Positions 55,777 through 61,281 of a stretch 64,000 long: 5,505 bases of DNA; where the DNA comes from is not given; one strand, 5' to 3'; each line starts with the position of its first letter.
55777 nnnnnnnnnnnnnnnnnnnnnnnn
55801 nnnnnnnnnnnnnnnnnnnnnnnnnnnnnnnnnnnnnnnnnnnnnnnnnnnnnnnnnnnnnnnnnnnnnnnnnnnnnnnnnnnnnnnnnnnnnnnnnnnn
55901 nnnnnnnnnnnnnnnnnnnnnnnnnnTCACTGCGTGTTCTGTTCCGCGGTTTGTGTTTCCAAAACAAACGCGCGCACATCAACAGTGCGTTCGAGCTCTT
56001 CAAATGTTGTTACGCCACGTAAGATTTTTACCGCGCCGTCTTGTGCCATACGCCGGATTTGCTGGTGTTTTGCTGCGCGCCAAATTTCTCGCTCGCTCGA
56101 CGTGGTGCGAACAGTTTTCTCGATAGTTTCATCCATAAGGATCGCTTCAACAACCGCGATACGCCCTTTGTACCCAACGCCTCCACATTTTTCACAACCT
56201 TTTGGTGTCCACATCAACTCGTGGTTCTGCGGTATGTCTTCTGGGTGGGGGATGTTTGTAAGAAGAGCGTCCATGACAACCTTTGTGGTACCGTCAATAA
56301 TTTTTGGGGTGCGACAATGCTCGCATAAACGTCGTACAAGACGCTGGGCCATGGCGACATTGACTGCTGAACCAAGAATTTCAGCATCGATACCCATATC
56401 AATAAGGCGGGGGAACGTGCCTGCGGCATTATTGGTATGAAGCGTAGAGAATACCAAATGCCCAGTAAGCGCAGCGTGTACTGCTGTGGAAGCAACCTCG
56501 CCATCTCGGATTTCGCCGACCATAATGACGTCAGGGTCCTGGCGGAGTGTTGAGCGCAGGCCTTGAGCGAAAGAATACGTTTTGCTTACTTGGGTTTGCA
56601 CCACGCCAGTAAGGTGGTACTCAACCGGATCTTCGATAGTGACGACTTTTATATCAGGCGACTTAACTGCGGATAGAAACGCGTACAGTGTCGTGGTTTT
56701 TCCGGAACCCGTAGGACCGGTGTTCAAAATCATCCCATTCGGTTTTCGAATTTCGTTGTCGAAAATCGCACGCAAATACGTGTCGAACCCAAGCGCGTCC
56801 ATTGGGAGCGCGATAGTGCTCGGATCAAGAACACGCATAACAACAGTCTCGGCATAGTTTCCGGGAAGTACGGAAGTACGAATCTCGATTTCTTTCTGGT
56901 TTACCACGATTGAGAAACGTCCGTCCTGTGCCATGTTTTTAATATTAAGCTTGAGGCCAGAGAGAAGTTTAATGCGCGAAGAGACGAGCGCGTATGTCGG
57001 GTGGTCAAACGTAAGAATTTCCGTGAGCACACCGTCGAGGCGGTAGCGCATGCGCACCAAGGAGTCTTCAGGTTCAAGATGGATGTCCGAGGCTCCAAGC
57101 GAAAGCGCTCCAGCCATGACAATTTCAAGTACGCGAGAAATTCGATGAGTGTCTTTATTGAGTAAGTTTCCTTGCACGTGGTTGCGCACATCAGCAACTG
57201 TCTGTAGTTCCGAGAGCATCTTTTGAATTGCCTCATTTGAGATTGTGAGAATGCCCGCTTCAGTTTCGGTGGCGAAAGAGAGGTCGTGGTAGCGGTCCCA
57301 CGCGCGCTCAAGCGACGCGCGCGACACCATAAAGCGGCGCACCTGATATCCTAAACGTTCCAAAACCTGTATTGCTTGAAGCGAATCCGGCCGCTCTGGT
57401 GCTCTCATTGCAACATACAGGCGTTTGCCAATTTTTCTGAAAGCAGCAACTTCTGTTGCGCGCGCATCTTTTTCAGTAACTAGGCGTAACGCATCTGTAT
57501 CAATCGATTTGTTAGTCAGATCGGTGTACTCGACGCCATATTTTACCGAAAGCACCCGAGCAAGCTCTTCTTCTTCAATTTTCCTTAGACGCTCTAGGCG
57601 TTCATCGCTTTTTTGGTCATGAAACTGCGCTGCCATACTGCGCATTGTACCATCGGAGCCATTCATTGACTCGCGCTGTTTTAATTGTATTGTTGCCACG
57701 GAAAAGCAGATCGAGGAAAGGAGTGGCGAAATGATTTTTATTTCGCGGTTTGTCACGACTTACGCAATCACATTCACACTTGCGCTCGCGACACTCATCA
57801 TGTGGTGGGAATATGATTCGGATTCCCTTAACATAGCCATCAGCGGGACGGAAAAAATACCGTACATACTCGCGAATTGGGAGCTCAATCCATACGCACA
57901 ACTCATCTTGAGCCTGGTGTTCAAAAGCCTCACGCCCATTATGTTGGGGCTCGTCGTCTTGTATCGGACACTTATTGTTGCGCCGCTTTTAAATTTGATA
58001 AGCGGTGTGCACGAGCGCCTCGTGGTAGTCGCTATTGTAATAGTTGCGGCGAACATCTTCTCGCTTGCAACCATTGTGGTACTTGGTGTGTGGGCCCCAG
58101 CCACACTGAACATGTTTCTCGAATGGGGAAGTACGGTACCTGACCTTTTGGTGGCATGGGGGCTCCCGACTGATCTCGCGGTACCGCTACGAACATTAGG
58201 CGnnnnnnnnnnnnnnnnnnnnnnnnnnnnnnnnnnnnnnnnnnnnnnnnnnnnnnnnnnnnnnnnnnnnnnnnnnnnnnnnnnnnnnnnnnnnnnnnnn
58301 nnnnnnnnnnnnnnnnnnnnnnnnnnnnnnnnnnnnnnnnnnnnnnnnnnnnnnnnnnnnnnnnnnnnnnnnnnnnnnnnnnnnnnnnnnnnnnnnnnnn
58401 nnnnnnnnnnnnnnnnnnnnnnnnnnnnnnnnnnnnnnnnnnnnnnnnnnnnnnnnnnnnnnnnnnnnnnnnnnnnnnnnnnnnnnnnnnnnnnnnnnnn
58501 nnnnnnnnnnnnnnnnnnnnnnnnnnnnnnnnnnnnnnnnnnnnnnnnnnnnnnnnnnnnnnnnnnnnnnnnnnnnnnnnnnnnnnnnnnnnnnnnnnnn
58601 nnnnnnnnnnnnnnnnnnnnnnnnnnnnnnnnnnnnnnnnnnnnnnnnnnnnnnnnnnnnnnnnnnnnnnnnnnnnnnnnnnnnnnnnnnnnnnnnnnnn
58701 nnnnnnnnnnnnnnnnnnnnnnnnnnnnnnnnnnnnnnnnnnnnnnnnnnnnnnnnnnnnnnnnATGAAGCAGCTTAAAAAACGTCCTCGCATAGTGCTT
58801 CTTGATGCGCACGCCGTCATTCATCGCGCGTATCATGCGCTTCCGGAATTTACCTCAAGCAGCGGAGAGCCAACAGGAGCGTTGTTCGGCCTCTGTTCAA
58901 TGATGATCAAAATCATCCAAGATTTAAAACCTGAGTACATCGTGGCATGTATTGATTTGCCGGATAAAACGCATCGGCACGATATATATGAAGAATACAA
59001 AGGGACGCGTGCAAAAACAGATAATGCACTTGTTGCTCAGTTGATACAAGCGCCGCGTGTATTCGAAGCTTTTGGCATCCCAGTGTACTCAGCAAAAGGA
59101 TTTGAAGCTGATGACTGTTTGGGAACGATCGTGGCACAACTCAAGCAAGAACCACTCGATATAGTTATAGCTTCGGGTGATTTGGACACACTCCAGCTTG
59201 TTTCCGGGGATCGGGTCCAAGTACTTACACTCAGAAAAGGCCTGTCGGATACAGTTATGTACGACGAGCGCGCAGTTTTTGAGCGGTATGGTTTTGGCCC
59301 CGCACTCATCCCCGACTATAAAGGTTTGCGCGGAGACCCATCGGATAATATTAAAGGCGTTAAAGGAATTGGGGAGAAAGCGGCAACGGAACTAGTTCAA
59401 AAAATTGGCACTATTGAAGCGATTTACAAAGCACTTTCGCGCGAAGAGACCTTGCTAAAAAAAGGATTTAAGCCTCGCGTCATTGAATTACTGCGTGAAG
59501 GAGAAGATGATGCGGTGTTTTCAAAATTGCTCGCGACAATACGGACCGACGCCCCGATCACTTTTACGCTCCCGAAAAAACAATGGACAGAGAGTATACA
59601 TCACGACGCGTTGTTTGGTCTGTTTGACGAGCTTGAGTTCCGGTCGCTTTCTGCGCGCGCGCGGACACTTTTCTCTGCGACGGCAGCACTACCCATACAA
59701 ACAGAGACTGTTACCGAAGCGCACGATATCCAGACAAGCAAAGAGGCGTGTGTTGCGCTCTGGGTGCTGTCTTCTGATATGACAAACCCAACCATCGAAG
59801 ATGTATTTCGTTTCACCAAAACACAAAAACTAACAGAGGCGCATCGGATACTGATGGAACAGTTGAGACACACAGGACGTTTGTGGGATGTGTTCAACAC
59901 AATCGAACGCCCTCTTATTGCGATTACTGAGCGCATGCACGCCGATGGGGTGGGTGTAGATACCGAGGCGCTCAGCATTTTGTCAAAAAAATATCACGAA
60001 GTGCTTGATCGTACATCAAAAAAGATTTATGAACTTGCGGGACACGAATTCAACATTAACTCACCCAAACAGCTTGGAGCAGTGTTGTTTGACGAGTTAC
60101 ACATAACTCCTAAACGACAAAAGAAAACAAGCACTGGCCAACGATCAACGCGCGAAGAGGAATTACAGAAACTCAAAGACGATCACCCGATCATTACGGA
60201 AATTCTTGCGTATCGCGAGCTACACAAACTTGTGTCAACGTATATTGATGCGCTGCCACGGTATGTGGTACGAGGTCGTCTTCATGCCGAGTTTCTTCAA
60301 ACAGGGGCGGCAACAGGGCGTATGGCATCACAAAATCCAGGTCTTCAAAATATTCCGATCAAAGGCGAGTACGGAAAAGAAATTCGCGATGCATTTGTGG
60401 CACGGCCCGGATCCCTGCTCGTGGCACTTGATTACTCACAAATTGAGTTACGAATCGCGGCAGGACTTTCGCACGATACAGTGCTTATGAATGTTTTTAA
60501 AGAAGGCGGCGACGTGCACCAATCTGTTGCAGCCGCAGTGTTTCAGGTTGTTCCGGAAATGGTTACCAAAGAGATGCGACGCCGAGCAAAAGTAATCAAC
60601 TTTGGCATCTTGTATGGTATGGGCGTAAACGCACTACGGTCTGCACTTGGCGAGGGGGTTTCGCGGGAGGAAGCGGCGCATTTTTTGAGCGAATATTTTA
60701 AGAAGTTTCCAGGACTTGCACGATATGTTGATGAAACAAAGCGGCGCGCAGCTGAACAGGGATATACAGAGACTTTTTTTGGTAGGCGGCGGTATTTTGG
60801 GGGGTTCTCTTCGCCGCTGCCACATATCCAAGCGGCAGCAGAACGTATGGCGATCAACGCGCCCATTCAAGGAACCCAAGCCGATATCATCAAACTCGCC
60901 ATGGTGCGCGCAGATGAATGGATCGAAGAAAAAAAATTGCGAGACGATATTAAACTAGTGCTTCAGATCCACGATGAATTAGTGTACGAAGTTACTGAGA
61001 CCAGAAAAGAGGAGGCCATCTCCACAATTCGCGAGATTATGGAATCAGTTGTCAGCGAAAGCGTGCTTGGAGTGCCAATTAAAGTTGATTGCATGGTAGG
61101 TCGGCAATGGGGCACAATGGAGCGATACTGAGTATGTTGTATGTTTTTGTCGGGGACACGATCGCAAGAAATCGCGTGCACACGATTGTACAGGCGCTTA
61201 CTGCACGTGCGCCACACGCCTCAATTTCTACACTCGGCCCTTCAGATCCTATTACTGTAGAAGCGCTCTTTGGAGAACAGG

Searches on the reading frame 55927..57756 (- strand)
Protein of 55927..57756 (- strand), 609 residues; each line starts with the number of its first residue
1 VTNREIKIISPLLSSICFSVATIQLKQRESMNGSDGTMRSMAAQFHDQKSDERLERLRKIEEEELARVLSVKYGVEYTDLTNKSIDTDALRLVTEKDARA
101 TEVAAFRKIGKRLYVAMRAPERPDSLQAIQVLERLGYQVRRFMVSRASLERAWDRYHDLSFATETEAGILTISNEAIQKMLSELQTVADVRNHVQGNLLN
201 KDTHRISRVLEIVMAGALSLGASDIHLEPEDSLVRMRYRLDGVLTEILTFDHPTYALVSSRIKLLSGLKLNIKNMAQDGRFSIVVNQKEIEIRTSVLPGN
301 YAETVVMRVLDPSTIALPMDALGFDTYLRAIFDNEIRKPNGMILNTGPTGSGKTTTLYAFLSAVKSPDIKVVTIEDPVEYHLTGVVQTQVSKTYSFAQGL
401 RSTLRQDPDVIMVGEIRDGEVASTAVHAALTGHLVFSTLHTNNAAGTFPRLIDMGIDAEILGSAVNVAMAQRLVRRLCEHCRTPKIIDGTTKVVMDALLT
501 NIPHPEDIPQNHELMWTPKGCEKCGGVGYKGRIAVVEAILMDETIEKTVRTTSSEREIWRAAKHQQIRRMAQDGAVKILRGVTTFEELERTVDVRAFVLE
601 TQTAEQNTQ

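Call 34: search_protein_families(library=pfam, proteins=[window:55927-57756:-])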
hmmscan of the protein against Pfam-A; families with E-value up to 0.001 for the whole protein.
window:55927-57756:- (609 aa): 2 families
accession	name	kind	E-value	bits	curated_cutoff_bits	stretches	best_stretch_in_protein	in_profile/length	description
PF00437.27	T2SSE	-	3e-114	382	24.9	1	201-590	3-370/370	Type II/IV secretion system protein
PF05157.20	MshEN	-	1.2e-09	38.4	23.1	1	73-158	1-85/90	MshEN domain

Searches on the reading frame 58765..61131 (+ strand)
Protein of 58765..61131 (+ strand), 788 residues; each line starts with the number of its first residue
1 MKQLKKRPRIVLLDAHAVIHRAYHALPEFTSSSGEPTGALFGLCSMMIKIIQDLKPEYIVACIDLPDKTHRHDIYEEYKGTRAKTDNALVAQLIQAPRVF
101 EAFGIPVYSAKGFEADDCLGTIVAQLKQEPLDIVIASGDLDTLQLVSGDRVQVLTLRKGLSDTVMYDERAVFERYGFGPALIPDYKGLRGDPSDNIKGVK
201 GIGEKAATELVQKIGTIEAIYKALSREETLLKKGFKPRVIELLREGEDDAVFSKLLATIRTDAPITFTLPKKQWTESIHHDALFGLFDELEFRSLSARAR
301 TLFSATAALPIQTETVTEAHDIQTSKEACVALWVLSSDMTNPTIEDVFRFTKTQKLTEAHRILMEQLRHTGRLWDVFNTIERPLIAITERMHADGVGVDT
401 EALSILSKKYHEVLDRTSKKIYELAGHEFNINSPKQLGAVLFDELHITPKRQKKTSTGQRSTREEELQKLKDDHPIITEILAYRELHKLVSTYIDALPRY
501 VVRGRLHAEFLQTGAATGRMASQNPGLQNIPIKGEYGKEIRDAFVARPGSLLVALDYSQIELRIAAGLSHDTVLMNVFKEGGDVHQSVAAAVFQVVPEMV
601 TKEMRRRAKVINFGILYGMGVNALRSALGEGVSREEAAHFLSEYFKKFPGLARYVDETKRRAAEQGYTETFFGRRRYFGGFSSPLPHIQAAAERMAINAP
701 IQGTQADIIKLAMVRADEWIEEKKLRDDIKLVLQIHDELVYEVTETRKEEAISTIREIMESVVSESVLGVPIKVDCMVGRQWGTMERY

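Call 34: search_protein_families(library=pfam, proteins=[window:58765-61131:+])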
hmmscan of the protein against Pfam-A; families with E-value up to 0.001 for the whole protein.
window:58765-61131:+ (788 aa): 3 families
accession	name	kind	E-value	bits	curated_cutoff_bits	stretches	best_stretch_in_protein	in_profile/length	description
PF00476.26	DNA_pol_A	-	5.6e-138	460.5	34.3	1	401-783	2-380/381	DNA polymerase family A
PF02739.22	5_3_exonuc_N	-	8.1e-49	165.9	34.3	1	10-176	2-164/164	5'-3' exonuclease, N-terminal resolvase-like domain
PF01367.25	5_3_exonuc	-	2.1e-24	86.2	40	1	179-275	3-92/97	5'-3' exonuclease, C-terminal SAM fold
